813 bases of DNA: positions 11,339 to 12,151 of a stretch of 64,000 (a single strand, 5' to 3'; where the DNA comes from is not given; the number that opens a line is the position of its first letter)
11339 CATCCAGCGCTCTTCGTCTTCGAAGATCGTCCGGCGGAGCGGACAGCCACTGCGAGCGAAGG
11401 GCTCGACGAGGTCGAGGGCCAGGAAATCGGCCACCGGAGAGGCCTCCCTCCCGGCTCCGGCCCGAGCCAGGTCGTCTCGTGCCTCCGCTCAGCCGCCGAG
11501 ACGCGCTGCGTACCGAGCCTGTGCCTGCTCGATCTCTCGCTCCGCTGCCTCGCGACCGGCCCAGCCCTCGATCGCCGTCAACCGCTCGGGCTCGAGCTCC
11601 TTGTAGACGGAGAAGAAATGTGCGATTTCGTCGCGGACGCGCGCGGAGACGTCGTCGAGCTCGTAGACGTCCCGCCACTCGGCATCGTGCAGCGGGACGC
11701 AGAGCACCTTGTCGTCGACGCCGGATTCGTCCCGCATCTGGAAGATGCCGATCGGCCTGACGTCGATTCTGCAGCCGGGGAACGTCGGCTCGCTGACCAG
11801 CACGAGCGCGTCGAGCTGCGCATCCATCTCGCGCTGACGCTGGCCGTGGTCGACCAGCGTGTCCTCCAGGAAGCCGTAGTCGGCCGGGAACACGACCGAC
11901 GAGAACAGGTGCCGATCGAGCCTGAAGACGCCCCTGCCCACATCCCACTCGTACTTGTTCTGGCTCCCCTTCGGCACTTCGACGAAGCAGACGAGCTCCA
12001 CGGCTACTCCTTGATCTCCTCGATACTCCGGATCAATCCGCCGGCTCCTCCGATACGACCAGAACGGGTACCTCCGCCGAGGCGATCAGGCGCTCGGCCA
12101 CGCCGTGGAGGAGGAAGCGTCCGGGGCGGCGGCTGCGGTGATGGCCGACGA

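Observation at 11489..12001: Riboswitch-controlled family I pyrophosphatase with an altered metal-binding aspartate segment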

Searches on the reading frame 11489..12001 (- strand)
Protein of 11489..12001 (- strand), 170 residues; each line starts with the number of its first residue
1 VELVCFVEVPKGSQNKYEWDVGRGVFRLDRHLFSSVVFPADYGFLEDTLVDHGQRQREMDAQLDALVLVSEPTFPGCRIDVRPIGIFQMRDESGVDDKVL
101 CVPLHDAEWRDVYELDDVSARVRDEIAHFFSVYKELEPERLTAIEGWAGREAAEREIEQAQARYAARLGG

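Call 5: search_protein_families(library=pfam, proteins=[window:11489-12001:-])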
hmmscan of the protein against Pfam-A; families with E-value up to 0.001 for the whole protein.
window:11489-12001:- (170 aa): 1 family
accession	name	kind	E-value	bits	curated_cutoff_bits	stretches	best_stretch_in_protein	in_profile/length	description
PF00719.24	Pyrophosphatase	-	4.1e-46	157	23.5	1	6-164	2-152/153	Inorganic pyrophosphatase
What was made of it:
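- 11489..12001 (-): Coding sequence of the variant family I inorganic pyrophosphatase (170 aa). PF00719 at 157 bits (call 5).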

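Call 7: search_solved_structures(query=window:11489-12001:-, show_alignments=4)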
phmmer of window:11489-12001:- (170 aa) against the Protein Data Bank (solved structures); distinct sequences matched with E-value up to 0.001: 38.
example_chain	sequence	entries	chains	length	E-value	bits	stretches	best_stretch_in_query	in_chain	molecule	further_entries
4ecp_A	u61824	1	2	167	1.4e-43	152.3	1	6-166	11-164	Inorganic pyrophosphatase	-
4z70_A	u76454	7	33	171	2.2e-42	148.3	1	5-166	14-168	Inorganic pyrophosphatase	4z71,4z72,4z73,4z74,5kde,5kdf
1wcf_A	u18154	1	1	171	2.2e-42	148.3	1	5-166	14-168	INORGANIC PYROPHOSPHATASE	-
1sxv_A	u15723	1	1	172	2.3e-42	148.3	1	5-166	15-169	Inorganic pyrophosphatase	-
2uxs_A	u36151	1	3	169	2.9e-42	147.9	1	6-166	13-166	INORGANIC PYROPHOSPHATASE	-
1twl_A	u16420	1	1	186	2.1e-36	128.8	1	5-169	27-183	Inorganic pyrophosphatase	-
1ude_A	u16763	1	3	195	6e-36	127.4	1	5-169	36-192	Inorganic pyrophosphatase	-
3q46_A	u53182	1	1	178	1.9e-35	125.7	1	5-169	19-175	Tt-IPPase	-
3i98_A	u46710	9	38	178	3.7e-35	124.8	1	5-169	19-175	Th-IPP | Tt-IPPase | Inorganic pyrophosphatase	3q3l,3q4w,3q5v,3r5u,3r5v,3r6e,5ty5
1qez_A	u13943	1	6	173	1.5e-31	113.1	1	6-163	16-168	PROTEIN (INORGANIC PYROPHOSPHATASE)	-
2prd_A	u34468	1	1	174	4e-30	108.4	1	6-165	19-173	PYROPHOSPHATE PHOSPHOHYDROLASE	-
3tr4_A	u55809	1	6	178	1.8e-29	106.3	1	6-165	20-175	Inorganic pyrophosphatase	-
3i4q_A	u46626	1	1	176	1.4e-28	103.4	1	5-164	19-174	APC40078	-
3fq3_A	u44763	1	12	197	2.9e-26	95.8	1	5-162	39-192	Inorganic pyrophosphatase:Bacterial/Archaeal inorganic pyrophosphatase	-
3sw5_A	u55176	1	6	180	3.1e-26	95.8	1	6-163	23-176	Inorganic pyrophosphatase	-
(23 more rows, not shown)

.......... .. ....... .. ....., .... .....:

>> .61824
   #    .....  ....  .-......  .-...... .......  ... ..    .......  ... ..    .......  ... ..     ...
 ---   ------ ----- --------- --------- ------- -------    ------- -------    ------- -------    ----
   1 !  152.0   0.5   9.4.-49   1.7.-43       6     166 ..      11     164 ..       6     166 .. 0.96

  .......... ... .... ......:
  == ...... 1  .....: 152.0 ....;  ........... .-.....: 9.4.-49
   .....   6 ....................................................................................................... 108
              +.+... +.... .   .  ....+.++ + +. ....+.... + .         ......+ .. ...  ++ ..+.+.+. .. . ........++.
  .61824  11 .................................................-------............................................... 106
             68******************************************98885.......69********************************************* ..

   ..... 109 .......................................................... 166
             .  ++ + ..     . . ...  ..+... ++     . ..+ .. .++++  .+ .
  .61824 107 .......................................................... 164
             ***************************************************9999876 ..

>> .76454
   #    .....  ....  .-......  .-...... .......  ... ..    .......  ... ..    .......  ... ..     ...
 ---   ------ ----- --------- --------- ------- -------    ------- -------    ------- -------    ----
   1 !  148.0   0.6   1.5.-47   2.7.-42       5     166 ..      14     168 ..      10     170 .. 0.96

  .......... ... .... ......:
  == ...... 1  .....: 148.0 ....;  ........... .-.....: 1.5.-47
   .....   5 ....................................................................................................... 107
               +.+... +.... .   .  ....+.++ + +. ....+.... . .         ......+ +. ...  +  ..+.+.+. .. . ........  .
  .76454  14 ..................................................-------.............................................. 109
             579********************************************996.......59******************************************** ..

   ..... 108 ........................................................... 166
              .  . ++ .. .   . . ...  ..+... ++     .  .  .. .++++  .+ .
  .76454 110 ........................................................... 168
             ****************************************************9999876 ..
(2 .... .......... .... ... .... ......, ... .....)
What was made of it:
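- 11489..12001 (-): PDB PPases at E=1e-43 (call 7).
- On Family I soluble inorganic pyrophosphatase (Pfam PF00719): HMMER places His and Gln at the Asp65 and Asp67 columns (call 7).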

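Call 8: find_homologous_proteins(query=window:11489-12001:-)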
Query window:11489-12001:- (170 aa): 3041 proteins with E <= 0.001 among 3214 candidates; the best 120 are listed.
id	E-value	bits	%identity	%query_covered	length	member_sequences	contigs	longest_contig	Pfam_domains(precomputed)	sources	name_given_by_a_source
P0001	5.8e-110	383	100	100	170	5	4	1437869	PF00719.25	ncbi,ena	-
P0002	2.8e-99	348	91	100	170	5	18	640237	PF00719.25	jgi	jgi:inorganic pyrophosphatase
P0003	8.2e-92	324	83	98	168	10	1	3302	PF00719.25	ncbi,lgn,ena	-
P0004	3.1e-89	316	83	99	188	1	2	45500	PF00719.25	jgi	jgi:inorganic pyrophosphatase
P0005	3.2e-85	302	80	97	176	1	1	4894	PF00719.25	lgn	-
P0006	4.0e-84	299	78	98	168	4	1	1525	PF00719.25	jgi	jgi:inorganic pyrophosphatase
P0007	5.2e-84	299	82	89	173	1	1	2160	PF00719.25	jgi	jgi:inorganic pyrophosphatase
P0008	2.5e-83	296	79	96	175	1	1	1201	PF00719.25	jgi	jgi:inorganic pyrophosphatase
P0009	2.5e-83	296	81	94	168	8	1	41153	PF00719.25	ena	-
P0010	6.4e-83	295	80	98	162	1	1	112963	PF00719.25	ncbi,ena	-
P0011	6.0e-78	279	73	100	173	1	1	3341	PF00719.25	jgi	jgi:inorganic pyrophosphatase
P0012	7.1e-78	279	73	100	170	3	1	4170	PF00719.25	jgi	-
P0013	1.3e-77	278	74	100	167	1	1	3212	PF00719.25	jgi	jgi:inorganic pyrophosphatase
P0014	1.5e-77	278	74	88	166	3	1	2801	PF00719.25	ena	-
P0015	2.2e-77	277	75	97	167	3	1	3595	PF00719.25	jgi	jgi:inorganic pyrophosphatase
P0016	3.0e-77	277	77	88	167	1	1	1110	PF00719.25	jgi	-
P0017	4.7e-77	276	72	100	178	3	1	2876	PF00719.25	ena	-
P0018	6.8e-77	275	73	100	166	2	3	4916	PF00719.25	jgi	jgi:inorganic pyrophosphatase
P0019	1.5e-76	274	74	94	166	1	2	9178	PF00719.25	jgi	jgi:inorganic pyrophosphatase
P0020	1.8e-76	274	73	100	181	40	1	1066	PF00719.25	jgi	jgi:inorganic pyrophosphatase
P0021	7.6e-76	272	76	96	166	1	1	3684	PF00719.25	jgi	jgi:inorganic pyrophosphatase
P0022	8.0e-76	272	75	88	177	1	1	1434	PF00719.25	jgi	jgi:inorganic pyrophosphatase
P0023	1.1e-75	271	71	100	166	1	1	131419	PF00719.25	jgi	jgi:inorganic pyrophosphatase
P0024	1.3e-75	271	72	100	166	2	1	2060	PF00719.25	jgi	jgi:inorganic pyrophosphatase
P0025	1.5e-75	271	74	98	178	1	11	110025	PF00719.25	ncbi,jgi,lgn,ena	jgi:inorganic pyrophosphatase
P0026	1.8e-75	271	74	98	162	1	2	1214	PF00719.25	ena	-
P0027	4.5e-75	269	71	100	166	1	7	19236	PF00719.25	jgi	jgi:inorganic pyrophosphatase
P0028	7.5e-75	269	72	97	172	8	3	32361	PF00719.25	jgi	jgi:inorganic pyrophosphatase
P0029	7.8e-75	269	73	92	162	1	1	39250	PF00719.25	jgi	jgi:inorganic pyrophosphatase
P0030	8.4e-75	269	73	98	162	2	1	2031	PF00719.25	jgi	jgi:inorganic pyrophosphatase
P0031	1.6e-74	268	71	100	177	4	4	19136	PF00719.25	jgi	jgi:inorganic pyrophosphatase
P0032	1.7e-74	268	73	97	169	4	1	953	PF00719.25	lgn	-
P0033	1.7e-74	268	71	99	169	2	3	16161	PF00719.25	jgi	jgi:inorganic pyrophosphatase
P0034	1.8e-74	268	74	97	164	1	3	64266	PF00719.25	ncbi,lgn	-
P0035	2.2e-74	267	70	98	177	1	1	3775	PF00719.25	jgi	jgi:inorganic pyrophosphatase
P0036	2.5e-74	267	69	100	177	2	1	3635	PF00719.25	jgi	jgi:inorganic pyrophosphatase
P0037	3.9e-74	266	73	99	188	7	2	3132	PF00719.25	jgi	jgi:inorganic pyrophosphatase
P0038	4.3e-74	266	70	100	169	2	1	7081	PF00719.25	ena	-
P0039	4.9e-74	266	73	95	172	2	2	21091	PF00719.25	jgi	-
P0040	5.1e-74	266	72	100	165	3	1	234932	PF00719.25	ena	-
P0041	1.6e-73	264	71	100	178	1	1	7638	PF00719.25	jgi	jgi:inorganic pyrophosphatase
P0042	1.7e-73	264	53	94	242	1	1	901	PF00719.25,PF18823.7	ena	-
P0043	1.8e-73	264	71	96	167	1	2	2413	PF00719.25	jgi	jgi:inorganic pyrophosphatase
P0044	2.0e-73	264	71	99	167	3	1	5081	PF00719.25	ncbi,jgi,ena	-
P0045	2.7e-73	264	70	99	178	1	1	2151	PF00719.25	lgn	-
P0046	3.0e-73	264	71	96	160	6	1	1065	PF00719.25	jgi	jgi:inorganic pyrophosphatase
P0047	3.7e-73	263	69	100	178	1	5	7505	PF00719.25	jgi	jgi:inorganic pyrophosphatase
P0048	5.3e-73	263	72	97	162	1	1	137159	PF00719.25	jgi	jgi:inorganic pyrophosphatase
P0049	7.7e-73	262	69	98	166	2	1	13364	PF00719.25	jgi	jgi:inorganic pyrophosphatase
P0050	1.0e-72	262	69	98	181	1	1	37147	PF00719.25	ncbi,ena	-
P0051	1.1e-72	262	74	87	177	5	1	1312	PF00719.25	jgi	jgi:inorganic pyrophosphatase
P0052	1.1e-72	262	69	98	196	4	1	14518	PF00719.25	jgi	-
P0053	1.2e-72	262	70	97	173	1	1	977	PF00719.25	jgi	-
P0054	1.5e-72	261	71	86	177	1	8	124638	PF00719.25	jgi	jgi:inorganic pyrophosphatase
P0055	1.6e-72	261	69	100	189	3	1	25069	PF00719.25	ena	-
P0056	1.9e-72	261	72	98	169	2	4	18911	PF00719.25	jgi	-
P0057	2.0e-72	261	71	92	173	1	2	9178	PF00719.25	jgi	jgi:inorganic pyrophosphatase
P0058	2.4e-72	261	71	99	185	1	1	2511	PF00719.25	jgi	jgi:inorganic pyrophosphatase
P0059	2.7e-72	260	71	92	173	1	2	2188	PF00719.25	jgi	jgi:inorganic pyrophosphatase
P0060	2.7e-72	260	69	99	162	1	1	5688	PF00719.25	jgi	jgi:inorganic pyrophosphatase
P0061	2.8e-72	260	68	99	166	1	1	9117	PF00719.25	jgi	jgi:inorganic pyrophosphatase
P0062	3.4e-72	260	69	100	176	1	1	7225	PF00719.25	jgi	jgi:inorganic pyrophosphatase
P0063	4.5e-72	260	69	99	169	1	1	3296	PF00719.25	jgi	jgi:inorganic pyrophosphatase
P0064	4.5e-72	260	73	88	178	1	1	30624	PF00719.25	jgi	jgi:inorganic pyrophosphatase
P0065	4.9e-72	260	71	96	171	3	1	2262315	PF00719.25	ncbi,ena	-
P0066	5.0e-72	260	69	98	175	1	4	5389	PF00719.25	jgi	jgi:inorganic pyrophosphatase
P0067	5.9e-72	259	70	96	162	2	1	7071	PF00719.25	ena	-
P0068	6.3e-72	259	71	97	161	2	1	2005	PF00719.25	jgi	jgi:inorganic pyrophosphatase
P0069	7.6e-72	259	70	99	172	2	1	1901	PF00719.25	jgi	jgi:inorganic pyrophosphatase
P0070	9.0e-72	259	72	95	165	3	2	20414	PF00719.25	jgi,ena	-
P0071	9.5e-72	259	69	100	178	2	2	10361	PF00719.25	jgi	-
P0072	1.1e-71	258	69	100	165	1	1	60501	PF00719.25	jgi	jgi:inorganic pyrophosphatase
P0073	1.3e-71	258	71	96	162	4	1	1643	PF00719.25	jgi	-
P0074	1.3e-71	258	72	97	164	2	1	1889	PF00719.25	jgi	jgi:inorganic pyrophosphatase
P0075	2.8e-71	257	69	100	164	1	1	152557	PF00719.25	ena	-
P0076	3.0e-71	257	71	99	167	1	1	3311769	PF00719.25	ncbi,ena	-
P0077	3.0e-71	257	70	99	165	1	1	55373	PF00719.25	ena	-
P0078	3.2e-71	257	73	87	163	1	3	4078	PF00719.25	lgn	-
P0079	3.8e-71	257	67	99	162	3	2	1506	PF00719.25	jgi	jgi:inorganic pyrophosphatase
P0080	8.2e-71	256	69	99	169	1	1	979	PF00719.25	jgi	jgi:inorganic pyrophosphatase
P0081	1.1e-70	255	70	100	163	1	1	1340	PF00719.25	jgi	jgi:inorganic pyrophosphatase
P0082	1.9e-70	254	72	93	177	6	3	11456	PF00719.25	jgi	jgi:inorganic pyrophosphatase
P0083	2.0e-70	254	70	99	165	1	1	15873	PF00719.25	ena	-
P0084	1.3e-69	252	68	98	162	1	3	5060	PF00719.25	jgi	jgi:inorganic pyrophosphatase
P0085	4.3e-69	250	68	96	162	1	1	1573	PF00719.25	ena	-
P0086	4.8e-69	250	71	96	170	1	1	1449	PF00719.25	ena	-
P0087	5.1e-69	250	70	99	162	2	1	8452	PF00719.25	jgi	jgi:inorganic pyrophosphatase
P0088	6.3e-69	249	68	96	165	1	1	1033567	PF00719.25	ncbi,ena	-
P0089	6.7e-69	249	68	96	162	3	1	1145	PF00719.25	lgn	-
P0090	7.1e-69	249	68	98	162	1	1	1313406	PF00719.25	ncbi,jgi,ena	jgi:inorganic pyrophosphatase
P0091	1.2e-68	249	69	88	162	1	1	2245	PF00719.25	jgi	jgi:inorganic pyrophosphatase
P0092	1.5e-68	248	67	99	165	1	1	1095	PF00719.25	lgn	-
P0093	3.0e-68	247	67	98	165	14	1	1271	PF00719.25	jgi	jgi:inorganic pyrophosphatase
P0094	3.3e-68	247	70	88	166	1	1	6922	PF00719.25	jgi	jgi:inorganic pyrophosphatase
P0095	3.7e-68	247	70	88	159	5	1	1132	PF00719.25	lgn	-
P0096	5.4e-68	246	68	96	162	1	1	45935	PF00719.25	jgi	jgi:inorganic pyrophosphatase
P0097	6.1e-68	246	68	98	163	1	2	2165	PF00719.25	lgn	-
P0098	9.3e-68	246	68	87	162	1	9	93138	PF00719.25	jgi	jgi:inorganic pyrophosphatase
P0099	1.0e-67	246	65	100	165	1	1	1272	PF00719.25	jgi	jgi:inorganic pyrophosphatase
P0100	1.9e-67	245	67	98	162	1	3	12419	PF00719.25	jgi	jgi:inorganic pyrophosphatase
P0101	3.3e-67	244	69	89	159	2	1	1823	PF00719.25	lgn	-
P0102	6.2e-67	243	67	98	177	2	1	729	PF00719.25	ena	-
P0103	8.4e-67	243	67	86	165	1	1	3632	PF00719.25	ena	-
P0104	1.3e-66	242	68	85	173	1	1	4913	PF00719.25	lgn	-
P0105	1.5e-66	242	68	96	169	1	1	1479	PF00719.25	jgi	-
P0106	3.6e-66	240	68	88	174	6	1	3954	PF00719.25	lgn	-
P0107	4.0e-66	240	64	99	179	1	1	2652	PF00719.25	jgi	jgi:inorganic pyrophosphatase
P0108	4.9e-66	240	64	98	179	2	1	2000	PF00719.25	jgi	jgi:inorganic pyrophosphatase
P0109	5.6e-66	240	65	100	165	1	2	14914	PF00719.25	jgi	jgi:inorganic pyrophosphatase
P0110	7.9e-66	239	64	100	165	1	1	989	PF00719.25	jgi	jgi:inorganic pyrophosphatase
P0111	9.6e-66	239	66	96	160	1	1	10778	PF00719.25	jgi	jgi:inorganic pyrophosphatase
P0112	1.2e-65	239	65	98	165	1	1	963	PF00719.25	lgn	-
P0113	1.3e-65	239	66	98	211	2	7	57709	PF00719.25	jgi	jgi:inorganic pyrophosphatase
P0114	1.9e-65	238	69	95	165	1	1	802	PF00719.25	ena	-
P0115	2.5e-65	238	64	96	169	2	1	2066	PF00719.25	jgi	jgi:inorganic pyrophosphatase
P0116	9.0e-65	236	65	100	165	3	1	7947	PF00719.25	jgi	jgi:inorganic pyrophosphatase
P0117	1.2e-64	236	65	94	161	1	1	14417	PF00719.25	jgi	jgi:inorganic pyrophosphatase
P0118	1.3e-64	235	62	100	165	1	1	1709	PF00719.25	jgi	jgi:inorganic pyrophosphatase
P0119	2.6e-64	234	64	97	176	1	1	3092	PF00719.25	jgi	jgi:inorganic pyrophosphatase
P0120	2.6e-64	234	66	98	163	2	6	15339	PF00719.25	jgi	jgi:inorganic pyrophosphatase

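Call 10: find_encoding_contigs(protein=P0001, flank=10000, max_places=4)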
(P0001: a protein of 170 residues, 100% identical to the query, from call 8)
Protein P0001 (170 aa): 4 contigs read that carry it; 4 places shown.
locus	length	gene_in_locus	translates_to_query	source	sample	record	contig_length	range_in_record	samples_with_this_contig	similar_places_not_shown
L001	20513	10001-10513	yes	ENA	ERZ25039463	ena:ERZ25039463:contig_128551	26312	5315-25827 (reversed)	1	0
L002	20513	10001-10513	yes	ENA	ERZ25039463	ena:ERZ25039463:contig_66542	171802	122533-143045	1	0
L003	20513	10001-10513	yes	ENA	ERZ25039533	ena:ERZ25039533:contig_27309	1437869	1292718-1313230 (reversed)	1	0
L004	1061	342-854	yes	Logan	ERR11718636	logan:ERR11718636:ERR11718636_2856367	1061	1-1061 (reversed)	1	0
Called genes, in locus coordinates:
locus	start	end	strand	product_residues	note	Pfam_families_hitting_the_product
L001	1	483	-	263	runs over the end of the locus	PF00113:Enolase_C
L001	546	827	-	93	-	PF03952:Enolase_N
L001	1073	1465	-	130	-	-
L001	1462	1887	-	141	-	-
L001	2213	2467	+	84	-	PF00146:NADHdh (weak)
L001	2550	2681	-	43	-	-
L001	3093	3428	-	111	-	-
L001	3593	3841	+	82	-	-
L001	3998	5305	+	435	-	PF00361:Proton_antipo_M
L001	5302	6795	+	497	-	PF00329:Complex1_30kDa (weak), PF00374:NiFeSe_Hases, PF00346:Complex1_49kDa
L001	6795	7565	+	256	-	PF00037:Fer4 (faint), PF13459:Fer4_15 (weak), PF01058:Oxidored_q6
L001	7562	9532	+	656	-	PF00361:Proton_antipo_M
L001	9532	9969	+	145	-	PF00582:Usp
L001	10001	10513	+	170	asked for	PF00719:Pyrophosphatase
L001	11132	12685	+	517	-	PF00488:MutS_V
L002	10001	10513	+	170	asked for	PF00719:Pyrophosphatase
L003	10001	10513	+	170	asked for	PF00719:Pyrophosphatase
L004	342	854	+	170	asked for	PF00719:Pyrophosphatase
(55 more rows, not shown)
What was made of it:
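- The identical protein is on 4 contigs from 3 samples (call 10).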

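Call 21: find_related_loci(query=A1, collection=genome_contigs, flank=10000)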
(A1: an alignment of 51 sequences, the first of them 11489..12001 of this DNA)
Query A1 (170 aa) in genome_contigs; peptide patterns used: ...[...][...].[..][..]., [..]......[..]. (x = any residue, [..] = any of these).
600 stretches matched a pattern (row limit reached: there are more); 592 encode a relative of the query (tblastn E <= 1e-3); the best 80 are kept; 80 distinct loci.
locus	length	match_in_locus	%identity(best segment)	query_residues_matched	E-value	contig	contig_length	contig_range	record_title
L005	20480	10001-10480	79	1-167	2e-86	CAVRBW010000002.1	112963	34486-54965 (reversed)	MAG: uncultured Actinomycetes bacterium isolate MFD04944.bin.3.194 genome assembly, contig: contig_13365, whole genome s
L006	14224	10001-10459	57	3-163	3e-55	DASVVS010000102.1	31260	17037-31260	MAG TPA_asm: Thermoleophilaceae bacterium isolate SMAG_U3349 k141_293051, whole genome shotgun sequence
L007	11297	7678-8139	55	2-163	7e-54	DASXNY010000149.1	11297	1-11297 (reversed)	MAG TPA_asm: Thermoleophilaceae bacterium isolate SMAG_U5366 k141_1591542, whole genome shotgun sequence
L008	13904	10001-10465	52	3-165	4e-53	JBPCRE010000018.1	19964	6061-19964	MAG: Thermoleophilaceae bacterium isolate TH_ant_mag_226 k127_7139345, whole genome shotgun sequence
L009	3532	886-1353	52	2-164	8e-53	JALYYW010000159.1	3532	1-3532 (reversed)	MAG: Actinomycetota bacterium isolate KAP bin49 SD1490-92_k127_1443010, whole genome shotgun sequence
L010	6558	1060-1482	56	5-153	6e-53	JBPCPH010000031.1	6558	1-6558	MAG: Thermoleophilaceae bacterium isolate TH_ant_mag_177 S1Ck127_8662464_flag_0_multi_12.9187_len_6558, whole genome sho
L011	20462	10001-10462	51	3-164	1e-52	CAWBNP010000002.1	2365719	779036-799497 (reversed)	MAG: uncultured Thermoleophilaceae bacterium isolate MFD01275.bin.2.7 genome assembly, contig: contig_5049, whole genome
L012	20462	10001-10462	51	3-164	3e-52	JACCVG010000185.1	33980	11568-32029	MAG: Thermoleophilaceae bacterium isolate MGR_bin120 SD2897-2912_k127_2647240, whole genome shotgun sequence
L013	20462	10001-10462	50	3-164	5e-52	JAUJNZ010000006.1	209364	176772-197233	MAG: Thermoleophilaceae bacterium isolate YX2bin45 opera_contig_133, whole genome shotgun sequence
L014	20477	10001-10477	51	2-168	9e-52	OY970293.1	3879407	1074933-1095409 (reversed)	MAG: uncultured Solirubrobacterales bacterium isolate MFD04850.bin.c.1 genome assembly, chromosome: 1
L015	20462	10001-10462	52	3-164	3e-51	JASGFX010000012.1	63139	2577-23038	MAG: Solirubrobacterales bacterium isolate 5H129 JMF-2111-06-0005.hyb.bin.129_11, whole genome shotgun sequence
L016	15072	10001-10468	52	2-165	4e-51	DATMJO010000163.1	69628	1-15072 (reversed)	MAG TPA_asm: Thermoleophilaceae bacterium isolate SMAG_U13570 k141_22576, whole genome shotgun sequence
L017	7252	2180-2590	54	3-147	5e-51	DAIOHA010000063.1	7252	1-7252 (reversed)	MAG TPA_asm: Thermoleophilaceae bacterium isolate CTOTU28936 NODE_2451_length_7252_cov_7.816034, whole genome shotgun se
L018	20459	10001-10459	52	7-166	6e-51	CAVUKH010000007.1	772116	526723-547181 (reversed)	MAG: uncultured Acidimicrobiaceae bacterium isolate MFD01716.bin.2.97 genome assembly, contig: contig_4582, whole genome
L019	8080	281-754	51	3-168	8e-51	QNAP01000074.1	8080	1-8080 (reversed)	MAG: Thermotogae bacterium isolate B41_G15 B41_Guay15_scaffold_02959, whole genome shotgun sequence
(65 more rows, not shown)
